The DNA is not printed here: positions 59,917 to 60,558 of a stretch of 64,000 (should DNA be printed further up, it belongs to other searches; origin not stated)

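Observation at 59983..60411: Orphan 114-aa flagellar rod/hook-family protein reduced to the conserved termini, located in a low-oxygen gene neighbourhood about 38 kb from the nearest flagellar genes in this window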

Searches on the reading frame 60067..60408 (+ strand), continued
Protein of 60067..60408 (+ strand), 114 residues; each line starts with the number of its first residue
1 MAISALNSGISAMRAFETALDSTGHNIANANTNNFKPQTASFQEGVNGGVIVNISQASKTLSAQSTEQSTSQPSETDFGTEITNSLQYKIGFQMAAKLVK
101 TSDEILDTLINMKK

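Call 44: find_encoding_contigs(protein=P0014, flank=10000, max_places=1)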
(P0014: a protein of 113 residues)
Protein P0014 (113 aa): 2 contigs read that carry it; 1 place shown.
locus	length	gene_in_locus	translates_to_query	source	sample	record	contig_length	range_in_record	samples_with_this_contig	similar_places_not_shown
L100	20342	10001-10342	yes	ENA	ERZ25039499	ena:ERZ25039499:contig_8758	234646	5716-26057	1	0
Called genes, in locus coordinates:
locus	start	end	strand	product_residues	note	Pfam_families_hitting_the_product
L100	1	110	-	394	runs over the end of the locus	PF01011:PQQ (faint), PF13570:Beta-prop_ACSF4, PF07774:EMC1_C (faint), PF13360:PQQ_2, PF13570:Beta-prop_ACSF4, PF13360:PQQ_2 (weak)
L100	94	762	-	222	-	PF09976:TPR_21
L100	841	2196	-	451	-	PF13393:tRNA-synt_His, PF00152:tRNA-synt_2 (faint), PF00587:tRNA-synt_2b, PF03129:HGTP_anticodon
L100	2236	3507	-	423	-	PF04551:GcpE, PF26540:GcpE_C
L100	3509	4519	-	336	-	PF12844:HTH_19, PF13413:HTH_25, PF13464:RodZ_C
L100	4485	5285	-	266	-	PF00515:TPR_1 (faint), PF07719:TPR_2 (faint), PF13181:TPR_8 (faint), PF13424:TPR_12 (faint), PF13428:TPR_14 (faint), PF13431:TPR_17 (faint), PF13414:TPR_11 (weak), PF14559:TPR_19 (weak), +3 more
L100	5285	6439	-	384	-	PF21016:RlmN_N, PF04055:Radical_SAM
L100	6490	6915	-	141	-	PF00334:NDK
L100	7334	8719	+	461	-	PF00270:DEAD, PF04851:ResIII, PF00271:Helicase_C, PF03880:DbpA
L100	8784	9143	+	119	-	-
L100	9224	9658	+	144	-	PF00582:Usp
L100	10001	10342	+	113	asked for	PF00460:Flg_bb_rod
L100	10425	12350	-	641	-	PF13623:SurA_N_2, PF13624:SurA_N_3, PF13145:Rotamase_2, PF13616:Rotamase_3, PF00639:Rotamase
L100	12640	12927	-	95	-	PF18291:HU-HIG, PF00216:Bac_DNA_binding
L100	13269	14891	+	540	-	PF00890:FAD_binding_2, PF01266:DAO, PF07992:Pyr_redox_2 (faint), PF02910:Succ_DH_flav_C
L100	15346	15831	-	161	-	PF08909:DUF1854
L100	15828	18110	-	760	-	PF00664:ABC_membrane, PF00005:ABC_tran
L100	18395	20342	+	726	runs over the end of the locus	PF18921:Cyanophycin_syn, PF02222:ATP-grasp (faint), PF01071:GARS_A (weak), PF02655:ATP-grasp_3 (faint), PF02786:CPSase_L_D2, PF08443:RimK (weak), PF13549:ATP-grasp_5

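Call 45: find_encoding_contigs(protein=P0284, flank=10000, max_places=1)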
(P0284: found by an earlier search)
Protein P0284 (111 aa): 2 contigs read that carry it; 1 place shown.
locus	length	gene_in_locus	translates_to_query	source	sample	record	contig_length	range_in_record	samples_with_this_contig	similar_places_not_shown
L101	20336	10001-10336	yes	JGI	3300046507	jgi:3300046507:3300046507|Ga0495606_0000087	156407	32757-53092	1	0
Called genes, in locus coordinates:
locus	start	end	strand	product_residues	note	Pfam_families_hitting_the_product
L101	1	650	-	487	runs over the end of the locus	PF03631:Virul_fac_BrkB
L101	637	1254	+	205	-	PF03358:FMN_red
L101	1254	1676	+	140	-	PF09842:DUF2069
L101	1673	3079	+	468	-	PF01565:FAD_binding_4, PF02913:FAD-oxidase_C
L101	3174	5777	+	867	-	PF02687:FtsX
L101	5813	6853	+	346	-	PF07143:AttH, PF17186:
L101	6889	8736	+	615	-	PF00664:ABC_membrane, PF00005:ABC_tran, PF02463:SMC_N (weak)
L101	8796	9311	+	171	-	-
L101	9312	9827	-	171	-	-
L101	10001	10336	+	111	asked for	PF00460:Flg_bb_rod, PF06429:Flg_bbr_C (weak)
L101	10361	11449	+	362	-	PF01212:Beta_elim_lyase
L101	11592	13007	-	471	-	PF03349:Toluene_X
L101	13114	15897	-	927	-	PF00990:GGDEF, PF00563:EAL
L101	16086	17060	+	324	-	PF00303:Thymidylat_synt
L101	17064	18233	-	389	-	PF00149:Metallophos, PF13473:Cupredoxin_1, PF00116:COX2 (weak)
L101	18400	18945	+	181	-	PF04542:Sigma70_r2, PF08281:Sigma70_r4_2, PF04545:Sigma70_r4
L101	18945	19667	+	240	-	-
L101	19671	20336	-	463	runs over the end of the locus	-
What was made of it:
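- L100 keeps the gene without them, and L101 has an unrelated context (calls 44, 45).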

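Call 46: find_encoding_contigs(protein=P0019, flank=10000, max_places=1)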
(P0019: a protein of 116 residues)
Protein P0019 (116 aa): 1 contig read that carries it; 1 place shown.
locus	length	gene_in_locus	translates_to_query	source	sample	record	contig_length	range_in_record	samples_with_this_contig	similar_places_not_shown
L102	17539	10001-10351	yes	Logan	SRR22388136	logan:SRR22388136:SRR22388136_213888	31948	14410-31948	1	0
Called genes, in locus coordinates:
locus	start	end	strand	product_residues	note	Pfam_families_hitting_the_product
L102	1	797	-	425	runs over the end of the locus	PF04551:GcpE, PF26540:GcpE_C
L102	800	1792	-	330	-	PF13413:HTH_25, PF13464:RodZ_C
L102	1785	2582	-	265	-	PF12569:NatA_aux_su (faint), PF13424:TPR_12 (faint), PF13429:TPR_15 (faint), PF23914:TPR_CcmH_CycH (weak), PF13414:TPR_11 (weak), PF00515:TPR_1 (weak), PF14559:TPR_19 (weak), PF13431:TPR_17 (weak), +7 more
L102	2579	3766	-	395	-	PF21016:RlmN_N, PF04055:Radical_SAM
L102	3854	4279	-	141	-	PF00334:NDK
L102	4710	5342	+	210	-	PF00072:Response_reg, PF00196:GerE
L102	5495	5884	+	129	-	PF00072:Response_reg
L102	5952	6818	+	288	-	PF00027:cNMP_binding, PF13545:HTH_Crp_2, PF00325:Crp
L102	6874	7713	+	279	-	PF00582:Usp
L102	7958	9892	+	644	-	PF17159:MASE3, PF00989:PAS, PF13188:PAS_8, PF08448:PAS_4, PF13426:PAS_9, PF07730:HisKA_3, PF02518:HATPase_c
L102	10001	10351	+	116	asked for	PF06429:Flg_bbr_C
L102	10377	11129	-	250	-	PF13386:DsbD_2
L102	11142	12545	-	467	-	PF04055:Radical_SAM, PF06969:HemN_C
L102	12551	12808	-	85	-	-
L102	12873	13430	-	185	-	PF05751:FixH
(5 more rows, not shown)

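Call 56: list_cluster_members(proteins=[P0187, P0201, P0215, P0216, P0217, P0223, P0224, P0238, P0254, P0262])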
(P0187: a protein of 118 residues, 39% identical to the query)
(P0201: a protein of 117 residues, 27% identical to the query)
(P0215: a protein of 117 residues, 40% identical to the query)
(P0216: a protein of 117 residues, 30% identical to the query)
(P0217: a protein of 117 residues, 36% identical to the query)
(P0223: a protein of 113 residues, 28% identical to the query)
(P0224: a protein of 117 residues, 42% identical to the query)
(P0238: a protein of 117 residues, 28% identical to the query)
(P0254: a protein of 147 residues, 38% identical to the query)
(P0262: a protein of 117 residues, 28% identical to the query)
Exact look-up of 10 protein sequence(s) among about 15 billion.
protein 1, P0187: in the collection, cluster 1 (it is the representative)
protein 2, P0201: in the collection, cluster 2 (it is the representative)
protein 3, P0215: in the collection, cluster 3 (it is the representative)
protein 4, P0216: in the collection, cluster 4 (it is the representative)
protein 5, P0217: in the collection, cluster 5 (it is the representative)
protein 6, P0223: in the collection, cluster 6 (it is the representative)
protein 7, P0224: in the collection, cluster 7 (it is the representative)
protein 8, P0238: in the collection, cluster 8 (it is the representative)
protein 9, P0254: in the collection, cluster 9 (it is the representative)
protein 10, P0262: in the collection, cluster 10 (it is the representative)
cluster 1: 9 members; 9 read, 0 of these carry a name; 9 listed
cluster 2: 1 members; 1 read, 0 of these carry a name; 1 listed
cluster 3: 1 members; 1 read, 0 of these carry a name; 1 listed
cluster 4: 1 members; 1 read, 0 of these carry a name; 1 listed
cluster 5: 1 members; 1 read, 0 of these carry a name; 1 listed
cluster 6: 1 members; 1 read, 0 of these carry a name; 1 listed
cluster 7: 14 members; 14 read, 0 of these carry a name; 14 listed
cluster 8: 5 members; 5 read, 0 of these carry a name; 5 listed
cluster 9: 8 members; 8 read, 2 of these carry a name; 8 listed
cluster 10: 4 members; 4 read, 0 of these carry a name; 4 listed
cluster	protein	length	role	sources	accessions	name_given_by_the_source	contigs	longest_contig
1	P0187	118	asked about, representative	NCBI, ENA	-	-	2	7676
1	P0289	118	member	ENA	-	-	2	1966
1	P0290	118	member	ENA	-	-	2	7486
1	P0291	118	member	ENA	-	-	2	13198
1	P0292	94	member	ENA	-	-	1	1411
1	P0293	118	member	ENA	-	-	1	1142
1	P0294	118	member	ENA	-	-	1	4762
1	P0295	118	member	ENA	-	-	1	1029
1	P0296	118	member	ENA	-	-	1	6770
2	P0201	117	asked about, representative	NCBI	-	-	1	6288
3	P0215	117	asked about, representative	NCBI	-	-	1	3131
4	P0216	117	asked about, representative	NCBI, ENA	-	-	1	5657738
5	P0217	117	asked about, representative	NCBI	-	-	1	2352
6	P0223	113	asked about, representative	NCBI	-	-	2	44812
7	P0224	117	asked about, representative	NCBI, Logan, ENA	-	-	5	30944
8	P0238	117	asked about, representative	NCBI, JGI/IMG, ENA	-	-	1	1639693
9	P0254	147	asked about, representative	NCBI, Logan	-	-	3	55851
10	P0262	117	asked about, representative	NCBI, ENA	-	-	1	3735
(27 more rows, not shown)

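Call 64: find_related_loci(query=A5, collection=metagenome_contigs, flank=1500)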
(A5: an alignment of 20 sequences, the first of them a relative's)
Query A5 (117 aa) in metagenome_contigs; peptide patterns used: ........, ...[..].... (x = any residue, [..] = any of these).
600 stretches matched a pattern (row limit reached: there are more); 445 encode a relative of the query (tblastn E <= 1e-3); the best 80 are kept; 80 distinct loci.
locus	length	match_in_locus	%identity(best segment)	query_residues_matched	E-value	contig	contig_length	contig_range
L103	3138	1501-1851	91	1-117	2e-70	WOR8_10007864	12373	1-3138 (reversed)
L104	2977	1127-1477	87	1-117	3e-66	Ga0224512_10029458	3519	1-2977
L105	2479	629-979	85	1-117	3e-66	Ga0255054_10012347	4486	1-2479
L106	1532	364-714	85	1-117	3e-68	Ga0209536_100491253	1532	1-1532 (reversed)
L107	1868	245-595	83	1-117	1e-64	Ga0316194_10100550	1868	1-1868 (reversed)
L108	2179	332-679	79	1-116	2e-62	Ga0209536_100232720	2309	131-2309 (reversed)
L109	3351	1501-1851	81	1-117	3e-61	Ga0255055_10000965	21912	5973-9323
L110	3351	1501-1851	79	1-117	6e-60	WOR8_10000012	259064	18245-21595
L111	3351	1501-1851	78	1-117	8e-58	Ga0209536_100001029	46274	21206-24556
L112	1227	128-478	71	1-117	3e-55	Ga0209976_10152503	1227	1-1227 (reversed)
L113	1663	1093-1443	58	1-117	1e-43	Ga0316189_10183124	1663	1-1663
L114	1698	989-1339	58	1-117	2e-43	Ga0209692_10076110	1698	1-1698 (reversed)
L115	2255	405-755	60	1-117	8e-43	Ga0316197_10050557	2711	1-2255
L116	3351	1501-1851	56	1-117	3e-42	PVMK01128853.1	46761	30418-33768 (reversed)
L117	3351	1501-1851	56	1-117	8e-42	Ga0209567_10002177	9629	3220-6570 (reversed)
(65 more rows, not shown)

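Call 76: search_protein_families(library=pfam, alignment_id=A6, max_evalue=0.00001)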
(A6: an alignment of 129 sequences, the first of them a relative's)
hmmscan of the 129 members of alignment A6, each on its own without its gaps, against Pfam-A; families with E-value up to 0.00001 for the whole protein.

A. member 1, L103:1-897:- (299 aa): 3 families
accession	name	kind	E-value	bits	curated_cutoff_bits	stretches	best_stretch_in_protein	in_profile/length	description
PF00465.25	Fe-ADH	-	1e-43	149.3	31.3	1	13-179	2-168/168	Iron-containing alcohol dehydrogenase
PF25137.1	ADH_Fe_C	-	5.3e-30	105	27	1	190-296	1-107/194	Fe-containing alcohol dehydrogenase family, C-terminal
PF13685.12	Fe-ADH_2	-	5.2e-10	39.9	28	1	17-108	2-96/149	Iron-containing alcohol dehydrogenase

B. families by the number of members that match (of 129 scanned): 99 families (the first 25 are shown)
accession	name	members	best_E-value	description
PF03641.19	Lysine_decarbox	11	2.5e-32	Possible lysine decarboxylase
PF18306.6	LDcluster4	11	2.8e-10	SLOG cluster4 family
PF00465.25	Fe-ADH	8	1.2e-48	Iron-containing alcohol dehydrogenase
PF13685.12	Fe-ADH_2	8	7.7e-11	Iron-containing alcohol dehydrogenase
PF25137.1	ADH_Fe_C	7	1.3e-34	Fe-containing alcohol dehydrogenase family, C-terminal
PF02915.23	Rubrerythrin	5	4.1e-15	Rubrerythrin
PF01979.26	Amidohydro_1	4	2.1e-32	Amidohydrolase family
PF00210.30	Ferritin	4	1e-07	Ferritin-like domain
PF14790.11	THDPS_N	3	1.5e-68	Tetrahydrodipicolinate N-succinyltransferase N-terminal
PF08668.18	HDOD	3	1.3e-59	HDOD domain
PF00122.25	E1-E2_ATPase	3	7.1e-38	E1-E2 ATPase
PF00023.36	Ank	3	9.9e-33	Ankyrin repeat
PF12796.13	Ank_2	3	2.5e-30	Ankyrin repeats (3 copies)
PF13637.12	Ank_4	3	9.6e-28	Ankyrin repeats (many copies)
PF12913.13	SH3_6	3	2.4e-23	SH3 domain (SH3b1 type)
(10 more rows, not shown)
